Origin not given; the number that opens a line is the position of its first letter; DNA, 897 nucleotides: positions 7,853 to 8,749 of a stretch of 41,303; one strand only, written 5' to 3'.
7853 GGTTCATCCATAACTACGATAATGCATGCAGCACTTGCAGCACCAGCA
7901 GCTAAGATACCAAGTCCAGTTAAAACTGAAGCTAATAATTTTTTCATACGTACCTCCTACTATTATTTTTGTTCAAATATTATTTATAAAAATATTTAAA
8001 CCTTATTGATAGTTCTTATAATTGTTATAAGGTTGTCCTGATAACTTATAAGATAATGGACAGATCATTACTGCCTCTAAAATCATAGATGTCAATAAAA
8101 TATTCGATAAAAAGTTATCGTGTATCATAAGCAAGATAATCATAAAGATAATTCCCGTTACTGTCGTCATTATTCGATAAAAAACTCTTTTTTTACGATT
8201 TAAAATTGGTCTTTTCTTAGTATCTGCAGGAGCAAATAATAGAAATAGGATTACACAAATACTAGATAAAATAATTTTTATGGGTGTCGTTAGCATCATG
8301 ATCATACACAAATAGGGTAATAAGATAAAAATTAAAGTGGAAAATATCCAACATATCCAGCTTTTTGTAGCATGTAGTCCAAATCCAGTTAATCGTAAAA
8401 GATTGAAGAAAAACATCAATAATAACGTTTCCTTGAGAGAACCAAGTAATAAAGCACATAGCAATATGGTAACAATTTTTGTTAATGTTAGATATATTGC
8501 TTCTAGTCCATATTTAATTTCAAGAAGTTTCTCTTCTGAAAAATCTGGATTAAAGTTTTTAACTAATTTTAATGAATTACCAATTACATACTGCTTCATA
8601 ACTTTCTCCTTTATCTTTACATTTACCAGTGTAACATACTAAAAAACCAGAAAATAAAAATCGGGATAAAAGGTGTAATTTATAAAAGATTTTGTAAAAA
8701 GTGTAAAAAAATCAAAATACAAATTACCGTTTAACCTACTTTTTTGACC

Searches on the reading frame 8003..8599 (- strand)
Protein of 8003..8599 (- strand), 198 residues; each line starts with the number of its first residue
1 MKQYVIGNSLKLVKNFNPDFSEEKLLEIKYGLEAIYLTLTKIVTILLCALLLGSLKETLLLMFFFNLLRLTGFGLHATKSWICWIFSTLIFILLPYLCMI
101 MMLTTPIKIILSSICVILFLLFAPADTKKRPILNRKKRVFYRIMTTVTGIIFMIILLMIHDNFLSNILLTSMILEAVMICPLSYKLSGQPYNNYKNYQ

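Call 3: search_protein_families(library=pfam, proteins=[window:8003-8599:-], max_evalue=10)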
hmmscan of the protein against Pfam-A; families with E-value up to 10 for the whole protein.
window:8003-8599:- (198 aa): 2 families
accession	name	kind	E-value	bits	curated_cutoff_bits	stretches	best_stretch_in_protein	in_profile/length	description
PF04647.20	AgrB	-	8.1e-31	107.2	23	1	11-179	7-181/185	Accessory gene regulator B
PF18949.5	DUF5693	-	1.1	8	29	1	35-157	315-427/609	Family of unknown function (DUF5693)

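Call 4: search_protein_families(library=ncbifam, proteins=[window:8003-8599:-], max_evalue=10)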
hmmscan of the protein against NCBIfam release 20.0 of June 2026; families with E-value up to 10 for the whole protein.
window:8003-8599:- (198 aa): 1 family
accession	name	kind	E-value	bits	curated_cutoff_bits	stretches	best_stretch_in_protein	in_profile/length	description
NF002210.0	PRK01100.1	equivalog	1.7e-35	122.6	282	1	15-198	21-206/210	accessory gene regulator ArgB-like protein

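Call 10: find_homologous_proteins(query=window:8003-8599:-, max_evalue=0.00001)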
Query window:8003-8599:- (198 aa): 848 proteins with E <= 0.00001 among 1059 candidates; the best 120 are listed.
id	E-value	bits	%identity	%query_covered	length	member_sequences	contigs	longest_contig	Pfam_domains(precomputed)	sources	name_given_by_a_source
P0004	7.6e-120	416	100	100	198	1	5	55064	PF04647.21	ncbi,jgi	-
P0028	2.4e-112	391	91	100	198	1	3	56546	PF04647.21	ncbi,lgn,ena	-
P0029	5.3e-60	221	47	100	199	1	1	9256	PF04647.21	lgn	-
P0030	1.0e-59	220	49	100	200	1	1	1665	PF04647.21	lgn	-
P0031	2.2e-59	218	51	100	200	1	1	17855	PF04647.21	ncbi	-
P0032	2.3e-59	218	48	100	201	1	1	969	PF04647.21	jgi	-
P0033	3.1e-59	218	48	100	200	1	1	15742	PF04647.21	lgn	-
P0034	3.2e-59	218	49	99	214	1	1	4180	PF04647.21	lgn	-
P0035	1.1e-58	216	48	99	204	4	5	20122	PF04647.21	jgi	-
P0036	1.5e-58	216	47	100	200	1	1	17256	PF04647.21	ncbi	-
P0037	2.0e-58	215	50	100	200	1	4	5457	PF04647.21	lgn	-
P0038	2.6e-58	215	50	100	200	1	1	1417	PF04647.21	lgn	-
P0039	3.8e-58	214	48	100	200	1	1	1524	PF04647.21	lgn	-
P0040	4.6e-58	214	51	99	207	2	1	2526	PF04647.21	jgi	-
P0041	5.7e-58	214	48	100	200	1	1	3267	PF04647.21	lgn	-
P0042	1.4e-57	213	47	99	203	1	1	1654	PF04647.21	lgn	-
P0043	1.9e-57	212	50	99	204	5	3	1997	PF04647.21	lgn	-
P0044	2.3e-57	212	49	100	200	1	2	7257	PF04647.21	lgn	-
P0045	2.4e-57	212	47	99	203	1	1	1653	PF04647.21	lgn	-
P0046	2.4e-57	212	45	100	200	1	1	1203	PF04647.21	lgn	-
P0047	2.9e-57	212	47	100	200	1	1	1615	PF04647.21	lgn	-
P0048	3.1e-57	211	48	99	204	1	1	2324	PF04647.21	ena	-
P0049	3.3e-57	211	47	99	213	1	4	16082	PF04647.21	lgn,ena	-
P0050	4.7e-57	211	50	99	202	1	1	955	PF04647.21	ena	-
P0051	4.9e-57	211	48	99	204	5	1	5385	PF04647.21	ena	-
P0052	5.5e-57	211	46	99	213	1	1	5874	PF04647.21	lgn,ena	-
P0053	6.9e-57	210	47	99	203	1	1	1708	PF04647.21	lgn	-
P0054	6.9e-57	210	47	99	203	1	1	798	PF04647.21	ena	-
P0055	7.7e-57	210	49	100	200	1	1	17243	PF04647.21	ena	-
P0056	8.0e-57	210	49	99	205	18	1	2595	PF04647.21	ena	-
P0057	8.5e-57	210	47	99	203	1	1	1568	PF04647.21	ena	-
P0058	1.1e-56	210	48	100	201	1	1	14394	PF04647.21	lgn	-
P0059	1.2e-56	210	51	100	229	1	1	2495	PF04647.21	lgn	-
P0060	1.4e-56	209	48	99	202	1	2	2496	PF04647.21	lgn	-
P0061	1.5e-56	209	48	99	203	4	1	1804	PF04647.21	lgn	-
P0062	1.6e-56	209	47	99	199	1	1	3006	PF04647.21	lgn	-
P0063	1.7e-56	209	47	99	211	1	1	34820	PF04647.21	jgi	-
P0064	1.7e-56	209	47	99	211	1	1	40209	PF04647.21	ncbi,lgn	-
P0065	1.7e-56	209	47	99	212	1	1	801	PF04647.21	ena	-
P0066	1.7e-56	209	47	99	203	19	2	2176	PF04647.21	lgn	-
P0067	1.7e-56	209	51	99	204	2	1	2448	PF04647.21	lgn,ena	-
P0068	1.8e-56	209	50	99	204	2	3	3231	PF04647.21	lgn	-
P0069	1.8e-56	209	50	99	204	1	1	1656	PF04647.21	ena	-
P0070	1.9e-56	209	48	99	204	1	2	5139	PF04647.21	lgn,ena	-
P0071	2.7e-56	208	47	100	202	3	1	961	PF04647.21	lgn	-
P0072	2.7e-56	208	49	99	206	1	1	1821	PF04647.21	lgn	-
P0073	5.4e-56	207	49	99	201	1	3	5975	PF04647.21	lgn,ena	-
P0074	6.8e-56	207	49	99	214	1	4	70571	PF04647.21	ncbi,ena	-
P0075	9.1e-56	207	49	99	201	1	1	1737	PF04647.21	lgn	-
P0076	1.1e-55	206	51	100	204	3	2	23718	PF04647.21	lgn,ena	-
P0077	1.2e-55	206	49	99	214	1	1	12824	PF04647.21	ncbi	-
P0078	1.3e-55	206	48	99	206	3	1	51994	PF04647.21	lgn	-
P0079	1.5e-55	206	49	99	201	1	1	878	PF04647.21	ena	-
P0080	1.5e-55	206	48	99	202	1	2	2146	PF04647.21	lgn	-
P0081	2.2e-55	205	48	99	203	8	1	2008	PF04647.21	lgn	-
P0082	2.2e-55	205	48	99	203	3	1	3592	PF04647.21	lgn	-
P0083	2.3e-55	205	49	94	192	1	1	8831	PF04647.21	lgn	-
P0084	2.7e-55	205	47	100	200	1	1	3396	PF04647.21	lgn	-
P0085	3.0e-55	205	48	99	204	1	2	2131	PF04647.21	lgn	-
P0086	3.2e-55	205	46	100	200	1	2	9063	PF04647.21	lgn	-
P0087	4.1e-55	205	46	99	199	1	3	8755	PF04647.21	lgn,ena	-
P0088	4.3e-55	205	47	99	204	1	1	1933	PF04647.21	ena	-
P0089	6.0e-55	204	49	94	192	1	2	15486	PF04647.21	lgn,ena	-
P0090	6.4e-55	204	46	100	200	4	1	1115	PF04647.21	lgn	-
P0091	6.8e-55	204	45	99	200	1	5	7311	PF04647.21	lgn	-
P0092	8.4e-55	204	45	99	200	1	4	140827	PF04647.21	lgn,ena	-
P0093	8.7e-55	204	48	99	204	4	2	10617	PF04647.21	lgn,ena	-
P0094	9.3e-55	203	49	94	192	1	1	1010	PF04647.21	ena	-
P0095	1.0e-54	203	46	99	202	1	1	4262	PF04647.21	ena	-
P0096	1.0e-54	203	45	99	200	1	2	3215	PF04647.21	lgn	-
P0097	1.2e-54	203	46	100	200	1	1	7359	PF04647.21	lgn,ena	-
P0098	1.2e-54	203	48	94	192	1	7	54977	PF04647.21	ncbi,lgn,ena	-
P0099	1.4e-54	203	47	99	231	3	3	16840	PF04647.21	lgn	-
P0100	1.4e-54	203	49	99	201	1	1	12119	PF04647.21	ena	-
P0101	1.6e-54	203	45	99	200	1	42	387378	PF04647.21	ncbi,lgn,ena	-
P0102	1.8e-54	202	48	99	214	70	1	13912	PF04647.21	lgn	-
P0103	1.8e-54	202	46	100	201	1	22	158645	PF04647.21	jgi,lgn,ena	-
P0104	2.0e-54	202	47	99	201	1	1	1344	PF04647.21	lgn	-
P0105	2.0e-54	202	47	94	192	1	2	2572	PF04647.21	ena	-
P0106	2.1e-54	202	48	94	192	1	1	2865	PF04647.21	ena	-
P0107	2.7e-54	202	47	94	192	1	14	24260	PF04647.21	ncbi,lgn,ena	-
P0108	2.7e-54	202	47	94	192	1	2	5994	PF04647.21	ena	-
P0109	3.0e-54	202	47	96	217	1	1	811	PF04647.21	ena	-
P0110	3.1e-54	202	49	100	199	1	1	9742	PF04647.21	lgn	-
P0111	3.2e-54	202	50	100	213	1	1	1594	PF04647.21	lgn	-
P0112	3.3e-54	202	45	99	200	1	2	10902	PF04647.21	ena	-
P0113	3.7e-54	201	47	100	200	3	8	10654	PF04647.21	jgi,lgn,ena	-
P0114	4.0e-54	201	49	99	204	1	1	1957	PF04647.21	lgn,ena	-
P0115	4.1e-54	201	45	99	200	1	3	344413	PF04647.21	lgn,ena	-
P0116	4.4e-54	201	49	94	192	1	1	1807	PF04647.21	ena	-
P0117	4.5e-54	201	47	94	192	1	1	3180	PF04647.21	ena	-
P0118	5.0e-54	201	48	99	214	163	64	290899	PF04647.21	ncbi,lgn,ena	-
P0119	5.5e-54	201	45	99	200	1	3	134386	PF04647.21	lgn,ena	-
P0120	5.8e-54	201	48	94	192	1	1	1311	PF04647.21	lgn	-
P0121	5.9e-54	201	48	99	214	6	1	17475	PF04647.21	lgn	-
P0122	6.0e-54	201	46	100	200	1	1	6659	PF04647.21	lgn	-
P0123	7.0e-54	201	46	100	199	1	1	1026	PF04647.21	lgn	-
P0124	7.5e-54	200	48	94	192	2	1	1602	PF04647.21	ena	-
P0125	7.7e-54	200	47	94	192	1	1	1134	PF04647.21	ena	-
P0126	7.8e-54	200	46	99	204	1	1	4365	PF04647.21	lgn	-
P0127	7.9e-54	200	47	94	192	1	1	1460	PF04647.21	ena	-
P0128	7.9e-54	200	48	94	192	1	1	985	PF04647.21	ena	-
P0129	9.8e-54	200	49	100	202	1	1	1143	PF04647.21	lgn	-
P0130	1.0e-53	200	47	94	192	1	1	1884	PF04647.21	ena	-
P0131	1.0e-53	200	48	94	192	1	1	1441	PF04647.21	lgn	-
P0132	1.1e-53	200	48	100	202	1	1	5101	PF04647.21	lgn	-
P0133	1.1e-53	200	48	94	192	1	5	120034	PF04647.21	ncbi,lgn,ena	-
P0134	1.2e-53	200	47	94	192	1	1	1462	PF04647.21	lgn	-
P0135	1.3e-53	200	48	94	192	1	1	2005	PF04647.21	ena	-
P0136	1.3e-53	200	47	94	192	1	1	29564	PF04647.21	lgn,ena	-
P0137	1.4e-53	200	48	99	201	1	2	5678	PF04647.21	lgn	-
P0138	1.4e-53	200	47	100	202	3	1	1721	PF04647.21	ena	-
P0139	1.5e-53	199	47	94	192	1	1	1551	PF04647.21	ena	-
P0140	1.7e-53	199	48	94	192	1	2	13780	PF04647.21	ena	-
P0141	1.7e-53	199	48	94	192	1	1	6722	PF04647.21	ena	-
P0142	1.8e-53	199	44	99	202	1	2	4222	PF04647.21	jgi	-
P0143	1.9e-53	199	48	100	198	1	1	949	PF04647.21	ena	-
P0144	2.1e-53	199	47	94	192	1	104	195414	PF04647.21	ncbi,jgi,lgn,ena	jgi:probable accessory gene regulator protein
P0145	2.1e-53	199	47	94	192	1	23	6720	PF04647.21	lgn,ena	-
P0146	2.3e-53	199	48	94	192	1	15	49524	PF04647.21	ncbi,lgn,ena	-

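Call 21: search_solved_structures(query=window:8003-8599:-, max_evalue=0.01, show_alignments=2)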
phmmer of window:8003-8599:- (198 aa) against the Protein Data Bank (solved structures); distinct sequences matched with E-value up to 0.01: 0.
